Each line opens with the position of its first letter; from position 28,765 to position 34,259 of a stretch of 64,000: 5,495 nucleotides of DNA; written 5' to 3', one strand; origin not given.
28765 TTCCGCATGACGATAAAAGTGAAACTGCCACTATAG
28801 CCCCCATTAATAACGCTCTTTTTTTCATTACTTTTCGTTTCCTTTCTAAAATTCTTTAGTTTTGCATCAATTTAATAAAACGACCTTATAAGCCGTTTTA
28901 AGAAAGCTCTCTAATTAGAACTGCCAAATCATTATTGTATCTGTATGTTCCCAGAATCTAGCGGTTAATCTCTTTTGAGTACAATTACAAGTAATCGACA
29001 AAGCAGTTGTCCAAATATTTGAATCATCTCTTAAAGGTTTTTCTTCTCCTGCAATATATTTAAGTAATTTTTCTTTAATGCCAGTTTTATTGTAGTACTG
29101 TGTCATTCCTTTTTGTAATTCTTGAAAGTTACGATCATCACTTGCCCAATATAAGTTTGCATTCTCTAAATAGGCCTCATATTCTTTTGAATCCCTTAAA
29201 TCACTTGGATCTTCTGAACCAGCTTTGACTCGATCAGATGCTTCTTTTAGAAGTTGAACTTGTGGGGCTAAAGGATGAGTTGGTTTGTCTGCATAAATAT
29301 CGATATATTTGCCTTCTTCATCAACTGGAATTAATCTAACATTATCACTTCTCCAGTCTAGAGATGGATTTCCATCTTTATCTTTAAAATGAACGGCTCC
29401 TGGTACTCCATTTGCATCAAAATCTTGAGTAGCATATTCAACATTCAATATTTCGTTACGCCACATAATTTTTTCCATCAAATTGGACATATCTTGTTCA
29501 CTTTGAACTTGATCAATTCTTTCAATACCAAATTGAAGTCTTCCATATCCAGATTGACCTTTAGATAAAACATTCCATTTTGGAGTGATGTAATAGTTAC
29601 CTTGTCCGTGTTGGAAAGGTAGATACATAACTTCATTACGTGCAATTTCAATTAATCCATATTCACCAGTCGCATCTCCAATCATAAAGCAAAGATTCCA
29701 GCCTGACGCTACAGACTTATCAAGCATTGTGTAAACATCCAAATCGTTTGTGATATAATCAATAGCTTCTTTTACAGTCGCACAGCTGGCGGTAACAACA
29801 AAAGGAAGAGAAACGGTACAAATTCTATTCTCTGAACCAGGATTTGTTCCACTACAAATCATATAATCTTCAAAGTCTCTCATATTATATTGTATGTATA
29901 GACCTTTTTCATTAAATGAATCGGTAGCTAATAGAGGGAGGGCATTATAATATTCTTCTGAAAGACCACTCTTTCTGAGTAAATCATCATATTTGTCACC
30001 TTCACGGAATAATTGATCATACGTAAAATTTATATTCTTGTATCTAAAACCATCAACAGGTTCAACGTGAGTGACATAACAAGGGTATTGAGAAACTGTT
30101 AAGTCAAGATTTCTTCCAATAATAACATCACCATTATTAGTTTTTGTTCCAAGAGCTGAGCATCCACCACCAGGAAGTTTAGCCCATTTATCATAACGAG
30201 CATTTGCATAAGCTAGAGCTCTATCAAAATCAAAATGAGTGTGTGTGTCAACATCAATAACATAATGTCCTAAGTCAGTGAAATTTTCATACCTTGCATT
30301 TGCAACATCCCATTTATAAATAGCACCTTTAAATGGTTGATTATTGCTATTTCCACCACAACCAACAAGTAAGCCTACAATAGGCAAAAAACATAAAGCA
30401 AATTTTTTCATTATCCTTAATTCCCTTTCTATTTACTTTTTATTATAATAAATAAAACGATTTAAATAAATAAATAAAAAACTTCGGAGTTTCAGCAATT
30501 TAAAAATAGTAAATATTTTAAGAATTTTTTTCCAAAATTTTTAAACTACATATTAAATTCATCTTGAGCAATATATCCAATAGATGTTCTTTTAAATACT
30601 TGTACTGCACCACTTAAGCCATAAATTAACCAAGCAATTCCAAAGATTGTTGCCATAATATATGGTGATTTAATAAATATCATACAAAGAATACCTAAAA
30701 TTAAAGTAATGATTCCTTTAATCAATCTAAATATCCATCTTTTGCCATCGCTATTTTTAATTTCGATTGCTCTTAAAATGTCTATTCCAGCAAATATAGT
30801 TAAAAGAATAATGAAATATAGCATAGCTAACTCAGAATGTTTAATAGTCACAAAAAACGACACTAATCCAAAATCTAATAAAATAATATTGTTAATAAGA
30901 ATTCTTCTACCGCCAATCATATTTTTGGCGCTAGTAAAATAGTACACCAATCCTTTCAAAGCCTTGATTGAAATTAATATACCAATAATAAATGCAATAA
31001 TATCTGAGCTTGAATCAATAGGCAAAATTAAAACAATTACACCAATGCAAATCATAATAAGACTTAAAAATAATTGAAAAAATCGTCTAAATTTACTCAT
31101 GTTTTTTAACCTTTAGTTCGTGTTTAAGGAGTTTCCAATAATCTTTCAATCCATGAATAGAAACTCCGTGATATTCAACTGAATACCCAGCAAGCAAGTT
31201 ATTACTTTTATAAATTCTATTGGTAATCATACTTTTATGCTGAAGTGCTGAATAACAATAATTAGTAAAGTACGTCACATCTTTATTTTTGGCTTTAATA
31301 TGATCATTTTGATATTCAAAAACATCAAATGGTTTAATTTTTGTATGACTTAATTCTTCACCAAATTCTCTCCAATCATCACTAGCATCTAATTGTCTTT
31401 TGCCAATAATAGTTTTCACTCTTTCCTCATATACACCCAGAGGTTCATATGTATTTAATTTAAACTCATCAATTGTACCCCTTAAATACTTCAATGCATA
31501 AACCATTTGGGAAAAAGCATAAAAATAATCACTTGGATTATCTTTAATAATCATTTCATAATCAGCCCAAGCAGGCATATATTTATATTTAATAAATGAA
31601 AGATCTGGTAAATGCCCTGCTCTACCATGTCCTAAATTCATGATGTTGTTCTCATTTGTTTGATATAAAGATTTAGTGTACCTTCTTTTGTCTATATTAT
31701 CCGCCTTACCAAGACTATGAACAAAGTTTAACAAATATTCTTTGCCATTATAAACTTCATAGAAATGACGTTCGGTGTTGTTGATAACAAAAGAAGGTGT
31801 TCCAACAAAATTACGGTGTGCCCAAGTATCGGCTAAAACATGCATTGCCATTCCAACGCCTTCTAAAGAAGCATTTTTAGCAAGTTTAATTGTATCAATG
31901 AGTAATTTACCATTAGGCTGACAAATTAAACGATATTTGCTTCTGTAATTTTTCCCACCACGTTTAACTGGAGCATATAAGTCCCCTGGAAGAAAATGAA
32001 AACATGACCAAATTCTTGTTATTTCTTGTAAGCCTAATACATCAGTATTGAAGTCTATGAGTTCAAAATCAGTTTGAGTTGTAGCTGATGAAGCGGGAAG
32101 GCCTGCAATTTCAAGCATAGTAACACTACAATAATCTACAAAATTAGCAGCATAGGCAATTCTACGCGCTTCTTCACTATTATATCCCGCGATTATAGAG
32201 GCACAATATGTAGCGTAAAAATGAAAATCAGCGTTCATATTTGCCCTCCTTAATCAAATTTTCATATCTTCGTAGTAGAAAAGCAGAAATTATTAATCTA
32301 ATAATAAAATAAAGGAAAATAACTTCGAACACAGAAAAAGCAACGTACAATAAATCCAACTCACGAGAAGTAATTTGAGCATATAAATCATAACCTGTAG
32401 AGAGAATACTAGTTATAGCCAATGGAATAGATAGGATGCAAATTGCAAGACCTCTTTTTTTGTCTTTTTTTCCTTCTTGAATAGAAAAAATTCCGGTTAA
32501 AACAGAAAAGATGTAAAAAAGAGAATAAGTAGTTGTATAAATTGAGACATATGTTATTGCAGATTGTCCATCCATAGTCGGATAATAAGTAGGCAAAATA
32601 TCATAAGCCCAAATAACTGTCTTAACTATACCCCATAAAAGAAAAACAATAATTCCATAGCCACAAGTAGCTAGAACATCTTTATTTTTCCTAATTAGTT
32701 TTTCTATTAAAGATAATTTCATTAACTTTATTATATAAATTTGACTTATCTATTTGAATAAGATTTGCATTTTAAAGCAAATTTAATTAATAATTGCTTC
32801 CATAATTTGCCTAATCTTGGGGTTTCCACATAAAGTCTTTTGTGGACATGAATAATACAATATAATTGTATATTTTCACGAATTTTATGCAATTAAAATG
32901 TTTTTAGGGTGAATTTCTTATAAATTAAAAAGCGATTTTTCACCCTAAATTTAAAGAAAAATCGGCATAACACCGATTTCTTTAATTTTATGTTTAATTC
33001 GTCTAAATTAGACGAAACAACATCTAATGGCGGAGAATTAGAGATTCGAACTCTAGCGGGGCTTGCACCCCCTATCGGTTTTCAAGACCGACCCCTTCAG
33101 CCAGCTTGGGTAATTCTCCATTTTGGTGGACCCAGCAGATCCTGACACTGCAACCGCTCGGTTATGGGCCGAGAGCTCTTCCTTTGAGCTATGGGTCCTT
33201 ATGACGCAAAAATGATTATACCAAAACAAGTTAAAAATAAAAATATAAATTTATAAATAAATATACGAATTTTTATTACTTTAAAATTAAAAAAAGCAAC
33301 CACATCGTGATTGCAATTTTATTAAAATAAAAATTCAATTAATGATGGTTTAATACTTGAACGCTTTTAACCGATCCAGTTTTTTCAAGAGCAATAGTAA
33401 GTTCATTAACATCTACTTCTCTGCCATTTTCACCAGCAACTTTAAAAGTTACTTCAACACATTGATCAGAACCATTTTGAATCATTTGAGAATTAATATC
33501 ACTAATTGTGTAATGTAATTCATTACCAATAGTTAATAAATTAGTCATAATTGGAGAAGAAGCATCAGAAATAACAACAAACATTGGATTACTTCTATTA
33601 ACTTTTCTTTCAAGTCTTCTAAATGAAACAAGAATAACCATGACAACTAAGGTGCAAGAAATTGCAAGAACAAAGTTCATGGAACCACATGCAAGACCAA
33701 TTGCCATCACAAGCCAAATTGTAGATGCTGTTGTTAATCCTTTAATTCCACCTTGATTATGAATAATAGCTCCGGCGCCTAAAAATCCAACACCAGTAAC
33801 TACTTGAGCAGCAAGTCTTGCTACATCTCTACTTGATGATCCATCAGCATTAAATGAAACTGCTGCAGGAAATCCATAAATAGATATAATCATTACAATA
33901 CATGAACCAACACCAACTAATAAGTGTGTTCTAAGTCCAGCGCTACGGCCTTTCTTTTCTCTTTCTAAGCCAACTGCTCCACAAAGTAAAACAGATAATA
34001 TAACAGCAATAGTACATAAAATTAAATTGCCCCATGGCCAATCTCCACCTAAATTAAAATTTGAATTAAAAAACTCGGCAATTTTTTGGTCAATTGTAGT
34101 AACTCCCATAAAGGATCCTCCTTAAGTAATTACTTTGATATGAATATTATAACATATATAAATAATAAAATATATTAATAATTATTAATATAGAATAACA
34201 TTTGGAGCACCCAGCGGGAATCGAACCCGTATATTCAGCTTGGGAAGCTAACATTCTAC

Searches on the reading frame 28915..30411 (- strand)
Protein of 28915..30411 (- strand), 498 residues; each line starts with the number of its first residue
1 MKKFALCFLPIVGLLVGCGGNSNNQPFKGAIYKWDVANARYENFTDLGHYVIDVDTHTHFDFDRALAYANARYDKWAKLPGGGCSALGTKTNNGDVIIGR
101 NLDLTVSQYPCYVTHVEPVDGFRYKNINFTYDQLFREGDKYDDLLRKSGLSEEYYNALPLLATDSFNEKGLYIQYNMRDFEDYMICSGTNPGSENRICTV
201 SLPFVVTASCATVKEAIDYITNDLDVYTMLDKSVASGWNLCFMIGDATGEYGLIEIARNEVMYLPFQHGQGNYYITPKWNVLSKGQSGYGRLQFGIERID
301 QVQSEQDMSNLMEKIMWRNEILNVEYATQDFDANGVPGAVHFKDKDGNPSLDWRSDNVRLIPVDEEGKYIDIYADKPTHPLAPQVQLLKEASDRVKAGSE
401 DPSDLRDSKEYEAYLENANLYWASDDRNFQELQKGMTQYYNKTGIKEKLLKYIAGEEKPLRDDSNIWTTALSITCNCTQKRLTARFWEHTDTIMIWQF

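Call 5: search_protein_families(library=pfam, proteins=[window:28915-30411:-], max_evalue=0.1)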
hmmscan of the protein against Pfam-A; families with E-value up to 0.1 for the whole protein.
window:28915-30411:- (498 aa): 2 families
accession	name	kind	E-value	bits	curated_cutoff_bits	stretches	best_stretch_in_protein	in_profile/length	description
PF02275.23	CBAH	-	1.9e-06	28.2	20.4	1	84-257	1-158/316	Linear amide C-N hydrolases, choloylglycine hydrolase family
PF14008.11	Metallophos_C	-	0.038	15.1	23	0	14-62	5-52/63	Iron/zinc purple acid phosphatase-like protein C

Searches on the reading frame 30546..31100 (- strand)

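Call 24: search_protein_families(library=pfam, proteins=[window:30546-31100:-], max_evalue=0.00001)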
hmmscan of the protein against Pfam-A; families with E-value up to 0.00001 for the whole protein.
window:30546-31100:- (184 aa): 1 family
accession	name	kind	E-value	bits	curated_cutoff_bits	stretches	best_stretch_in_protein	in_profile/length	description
PF03729.18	DUF308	-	6.6e-08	33.1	25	0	72-140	4-72/73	Short repeat of unknown function (DUF308)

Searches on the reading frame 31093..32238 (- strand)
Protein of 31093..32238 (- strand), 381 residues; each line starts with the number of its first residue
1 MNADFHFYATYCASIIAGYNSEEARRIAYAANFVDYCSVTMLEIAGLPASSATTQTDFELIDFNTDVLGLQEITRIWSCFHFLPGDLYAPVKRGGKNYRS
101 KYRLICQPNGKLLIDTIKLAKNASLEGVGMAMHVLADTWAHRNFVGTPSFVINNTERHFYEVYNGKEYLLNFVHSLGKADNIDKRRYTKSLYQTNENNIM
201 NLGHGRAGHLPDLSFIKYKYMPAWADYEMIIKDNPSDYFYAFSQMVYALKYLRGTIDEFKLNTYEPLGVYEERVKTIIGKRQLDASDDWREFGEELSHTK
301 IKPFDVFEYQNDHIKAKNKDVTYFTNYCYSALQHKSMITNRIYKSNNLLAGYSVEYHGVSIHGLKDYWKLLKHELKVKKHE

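Call 24: search_protein_families(library=pfam, proteins=[window:31093-32238:-], max_evalue=0.00001)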
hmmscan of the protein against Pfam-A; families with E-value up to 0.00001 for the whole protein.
window:31093-32238:- (381 aa): 1 family
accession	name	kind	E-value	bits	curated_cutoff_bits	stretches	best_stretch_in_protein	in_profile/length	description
PF20551.3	DUF6765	-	5.3e-66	223.9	26.6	1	1-340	1-323/325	Family of unknown function (DUF6765)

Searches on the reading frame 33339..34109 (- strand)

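Call 24: search_protein_families(library=pfam, proteins=[window:33339-34109:-], max_evalue=0.00001)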
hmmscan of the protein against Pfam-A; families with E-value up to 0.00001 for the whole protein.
window:33339-34109:- (256 aa): 1 family
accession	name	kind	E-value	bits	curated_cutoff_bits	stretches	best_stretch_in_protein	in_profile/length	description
PF02308.21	MgtC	-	6.6e-37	127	31.4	1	37-168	2-120/121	MgtC family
